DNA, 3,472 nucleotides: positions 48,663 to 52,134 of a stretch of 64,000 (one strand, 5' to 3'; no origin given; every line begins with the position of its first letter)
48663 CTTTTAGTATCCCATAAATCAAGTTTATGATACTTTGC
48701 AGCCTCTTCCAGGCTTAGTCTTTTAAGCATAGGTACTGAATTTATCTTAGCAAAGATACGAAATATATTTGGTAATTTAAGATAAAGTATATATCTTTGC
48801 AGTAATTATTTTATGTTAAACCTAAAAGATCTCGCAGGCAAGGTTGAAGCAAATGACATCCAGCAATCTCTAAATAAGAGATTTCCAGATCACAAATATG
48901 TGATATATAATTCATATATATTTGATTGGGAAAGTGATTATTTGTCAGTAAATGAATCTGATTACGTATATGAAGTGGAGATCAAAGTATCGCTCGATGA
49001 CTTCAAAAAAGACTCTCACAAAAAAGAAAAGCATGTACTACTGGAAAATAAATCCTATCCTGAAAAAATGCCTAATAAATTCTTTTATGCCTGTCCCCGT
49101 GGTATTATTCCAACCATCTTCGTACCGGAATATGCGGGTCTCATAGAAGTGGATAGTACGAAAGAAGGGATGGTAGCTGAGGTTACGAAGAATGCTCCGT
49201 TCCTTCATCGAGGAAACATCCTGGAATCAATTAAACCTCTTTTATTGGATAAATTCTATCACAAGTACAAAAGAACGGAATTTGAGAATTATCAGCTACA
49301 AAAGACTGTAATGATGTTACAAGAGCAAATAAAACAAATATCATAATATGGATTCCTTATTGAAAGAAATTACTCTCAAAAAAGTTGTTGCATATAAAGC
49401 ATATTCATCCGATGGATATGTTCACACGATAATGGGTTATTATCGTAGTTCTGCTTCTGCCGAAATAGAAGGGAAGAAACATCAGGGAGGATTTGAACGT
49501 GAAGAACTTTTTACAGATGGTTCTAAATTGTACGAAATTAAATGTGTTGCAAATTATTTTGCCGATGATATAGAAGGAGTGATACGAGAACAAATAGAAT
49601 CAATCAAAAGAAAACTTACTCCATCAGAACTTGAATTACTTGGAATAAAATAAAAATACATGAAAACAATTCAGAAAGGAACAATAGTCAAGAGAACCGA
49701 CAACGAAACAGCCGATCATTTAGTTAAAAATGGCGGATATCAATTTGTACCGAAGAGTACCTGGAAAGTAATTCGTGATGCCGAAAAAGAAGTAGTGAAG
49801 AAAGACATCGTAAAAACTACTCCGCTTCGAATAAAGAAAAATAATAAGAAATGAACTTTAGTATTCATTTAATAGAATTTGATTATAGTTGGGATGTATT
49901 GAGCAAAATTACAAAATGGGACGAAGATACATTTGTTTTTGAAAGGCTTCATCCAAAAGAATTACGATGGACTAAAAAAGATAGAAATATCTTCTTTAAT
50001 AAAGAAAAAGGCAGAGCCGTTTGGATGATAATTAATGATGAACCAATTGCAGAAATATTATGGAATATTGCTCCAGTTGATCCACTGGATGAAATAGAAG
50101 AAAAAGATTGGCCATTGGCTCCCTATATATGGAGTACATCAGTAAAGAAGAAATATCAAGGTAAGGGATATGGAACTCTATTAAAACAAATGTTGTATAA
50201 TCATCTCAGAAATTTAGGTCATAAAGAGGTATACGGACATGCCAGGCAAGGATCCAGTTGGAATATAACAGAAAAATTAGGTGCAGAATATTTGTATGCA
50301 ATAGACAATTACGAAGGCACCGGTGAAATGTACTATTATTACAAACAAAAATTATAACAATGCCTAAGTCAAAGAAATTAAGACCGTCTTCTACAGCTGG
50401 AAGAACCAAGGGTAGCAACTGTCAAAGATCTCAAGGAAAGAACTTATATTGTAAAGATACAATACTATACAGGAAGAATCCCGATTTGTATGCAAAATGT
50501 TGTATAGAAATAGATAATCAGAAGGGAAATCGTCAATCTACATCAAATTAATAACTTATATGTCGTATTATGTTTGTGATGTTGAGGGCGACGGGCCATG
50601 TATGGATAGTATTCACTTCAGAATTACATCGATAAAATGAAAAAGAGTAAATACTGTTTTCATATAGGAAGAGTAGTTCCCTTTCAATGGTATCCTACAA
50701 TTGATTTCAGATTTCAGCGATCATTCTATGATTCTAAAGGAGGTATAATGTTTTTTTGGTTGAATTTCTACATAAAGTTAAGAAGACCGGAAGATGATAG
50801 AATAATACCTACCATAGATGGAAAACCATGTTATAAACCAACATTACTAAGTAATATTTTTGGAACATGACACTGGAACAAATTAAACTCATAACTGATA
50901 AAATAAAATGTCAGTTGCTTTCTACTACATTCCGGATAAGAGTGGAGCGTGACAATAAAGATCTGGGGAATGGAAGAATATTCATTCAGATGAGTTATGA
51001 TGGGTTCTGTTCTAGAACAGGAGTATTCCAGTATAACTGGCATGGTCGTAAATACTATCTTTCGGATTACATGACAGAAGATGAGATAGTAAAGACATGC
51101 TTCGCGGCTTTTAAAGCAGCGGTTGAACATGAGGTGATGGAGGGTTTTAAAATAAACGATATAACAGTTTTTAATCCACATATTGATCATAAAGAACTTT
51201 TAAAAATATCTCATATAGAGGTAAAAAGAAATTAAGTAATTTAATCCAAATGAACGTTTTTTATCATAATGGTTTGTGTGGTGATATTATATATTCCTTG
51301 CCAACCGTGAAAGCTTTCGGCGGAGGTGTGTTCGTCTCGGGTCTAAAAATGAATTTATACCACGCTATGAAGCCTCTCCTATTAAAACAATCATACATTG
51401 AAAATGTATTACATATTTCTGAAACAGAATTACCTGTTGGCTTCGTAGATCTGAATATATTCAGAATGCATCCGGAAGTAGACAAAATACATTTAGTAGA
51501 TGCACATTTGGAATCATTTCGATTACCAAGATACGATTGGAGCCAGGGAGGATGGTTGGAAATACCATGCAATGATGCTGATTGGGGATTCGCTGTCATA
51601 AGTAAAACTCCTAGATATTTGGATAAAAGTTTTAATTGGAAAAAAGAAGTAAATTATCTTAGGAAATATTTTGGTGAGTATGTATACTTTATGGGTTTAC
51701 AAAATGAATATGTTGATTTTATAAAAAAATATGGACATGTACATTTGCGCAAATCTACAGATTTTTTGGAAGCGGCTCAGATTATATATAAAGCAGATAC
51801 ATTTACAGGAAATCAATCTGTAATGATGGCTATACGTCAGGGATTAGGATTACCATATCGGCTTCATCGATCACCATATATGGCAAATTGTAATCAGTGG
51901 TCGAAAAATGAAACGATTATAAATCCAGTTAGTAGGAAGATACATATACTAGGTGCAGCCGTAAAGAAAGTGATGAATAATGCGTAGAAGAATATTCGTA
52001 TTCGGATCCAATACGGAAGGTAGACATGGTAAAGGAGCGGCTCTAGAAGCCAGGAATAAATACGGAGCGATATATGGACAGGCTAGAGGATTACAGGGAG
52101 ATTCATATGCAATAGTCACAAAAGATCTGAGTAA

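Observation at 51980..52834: Two-domain Rossmann-like (SLOG/DprA-like) protein in the early region: candidate nucleotide-signal processing or counter-defence factor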

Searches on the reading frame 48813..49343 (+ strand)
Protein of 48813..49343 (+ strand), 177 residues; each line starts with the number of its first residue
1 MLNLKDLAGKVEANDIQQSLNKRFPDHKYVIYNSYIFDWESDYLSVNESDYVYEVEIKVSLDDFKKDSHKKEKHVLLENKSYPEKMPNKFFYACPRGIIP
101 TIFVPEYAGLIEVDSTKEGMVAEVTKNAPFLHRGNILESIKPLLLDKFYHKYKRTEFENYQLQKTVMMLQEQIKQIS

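Call 59: search_protein_families(library=pfam, proteins=[window:48813-49343:+], max_evalue=0.01)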
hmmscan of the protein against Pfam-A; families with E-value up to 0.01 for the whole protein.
window:48813-49343:+ (177 aa): 1 family
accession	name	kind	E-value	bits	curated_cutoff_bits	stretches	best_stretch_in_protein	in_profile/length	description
PF06319.18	MmcB-like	-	0.00017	21.8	22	1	41-129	44-117/148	DNA repair protein MmcB-like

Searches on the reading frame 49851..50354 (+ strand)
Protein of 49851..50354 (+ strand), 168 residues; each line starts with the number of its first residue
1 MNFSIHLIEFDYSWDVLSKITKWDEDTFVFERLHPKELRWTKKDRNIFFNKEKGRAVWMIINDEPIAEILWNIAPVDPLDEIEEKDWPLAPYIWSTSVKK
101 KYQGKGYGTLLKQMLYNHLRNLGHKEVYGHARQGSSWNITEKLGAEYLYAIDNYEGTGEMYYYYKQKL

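Call 4: search_protein_families(library=pfam, proteins=[window:49851-50354:+], max_evalue=1)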
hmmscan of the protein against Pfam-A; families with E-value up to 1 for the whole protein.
window:49851-50354:+ (168 aa): 5 families
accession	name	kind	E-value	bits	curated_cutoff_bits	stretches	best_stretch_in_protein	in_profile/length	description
PF00583.31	Acetyltransf_1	-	1.3e-06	29.1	20.7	1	22-129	6-98/116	Acetyltransferase (GNAT) family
PF13508.13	Acetyltransf_7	-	0.012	16.4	27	1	94-124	32-62/84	Acetyltransferase (GNAT) domain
PF08445.16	FR47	-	0.033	14.6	22.1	1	93-144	24-76/86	FR47-like protein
PF13527.13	Acetyltransf_9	-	0.068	13.6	25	1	90-147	72-126/127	Acetyltransferase (GNAT) domain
PF14542.12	Acetyltransf_CG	-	0.072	13.7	30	1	93-125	27-59/80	GCN5-related N-acetyl-transferase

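Call 80: search_protein_families(library=padloc, proteins=[window:49851-50354:+], max_evalue=1)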
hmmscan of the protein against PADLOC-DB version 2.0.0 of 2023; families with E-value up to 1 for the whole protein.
window:49851-50354:+ (168 aa): 0 families

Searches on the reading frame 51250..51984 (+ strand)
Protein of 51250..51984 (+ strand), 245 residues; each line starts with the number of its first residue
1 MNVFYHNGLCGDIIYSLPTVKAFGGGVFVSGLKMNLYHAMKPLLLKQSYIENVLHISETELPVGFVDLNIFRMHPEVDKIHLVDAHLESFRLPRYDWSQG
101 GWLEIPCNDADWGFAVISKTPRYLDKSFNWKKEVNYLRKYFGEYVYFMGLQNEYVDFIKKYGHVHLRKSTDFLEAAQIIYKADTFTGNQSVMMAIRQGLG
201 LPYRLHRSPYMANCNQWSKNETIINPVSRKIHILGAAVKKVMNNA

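Call 4: search_protein_families(library=pfam, proteins=[window:51250-51984:+], max_evalue=1)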
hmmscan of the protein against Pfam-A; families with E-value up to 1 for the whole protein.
window:51250-51984:+ (245 aa): 0 families

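Call 5: search_protein_families(library=phrogs, proteins=[window:51250-51984:+], max_evalue=0.01)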
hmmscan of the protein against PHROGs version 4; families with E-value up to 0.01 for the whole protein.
window:51250-51984:+ (245 aa): 0 families

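Call 6: search_protein_families(library=ncbifam, proteins=[window:51250-51984:+], max_evalue=1)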
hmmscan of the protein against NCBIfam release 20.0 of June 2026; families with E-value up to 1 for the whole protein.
window:51250-51984:+ (245 aa): 0 families

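Call 80: search_protein_families(library=padloc, proteins=[window:51250-51984:+], max_evalue=1)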
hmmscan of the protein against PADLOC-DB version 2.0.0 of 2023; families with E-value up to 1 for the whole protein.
window:51250-51984:+ (245 aa): 0 families

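Call 81: search_solved_structures(query=window:51250-51984:+, max_evalue=10)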
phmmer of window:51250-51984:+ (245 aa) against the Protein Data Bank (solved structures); distinct sequences matched with E-value up to 10: 2.
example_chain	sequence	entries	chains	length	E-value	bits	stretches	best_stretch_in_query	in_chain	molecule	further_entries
5bw8_C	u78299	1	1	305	0.027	17.3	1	49-153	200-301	Golgi to ER traffic protein 4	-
4pwx_E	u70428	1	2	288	0.41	13.4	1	49-147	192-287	Golgi to ER traffic protein 4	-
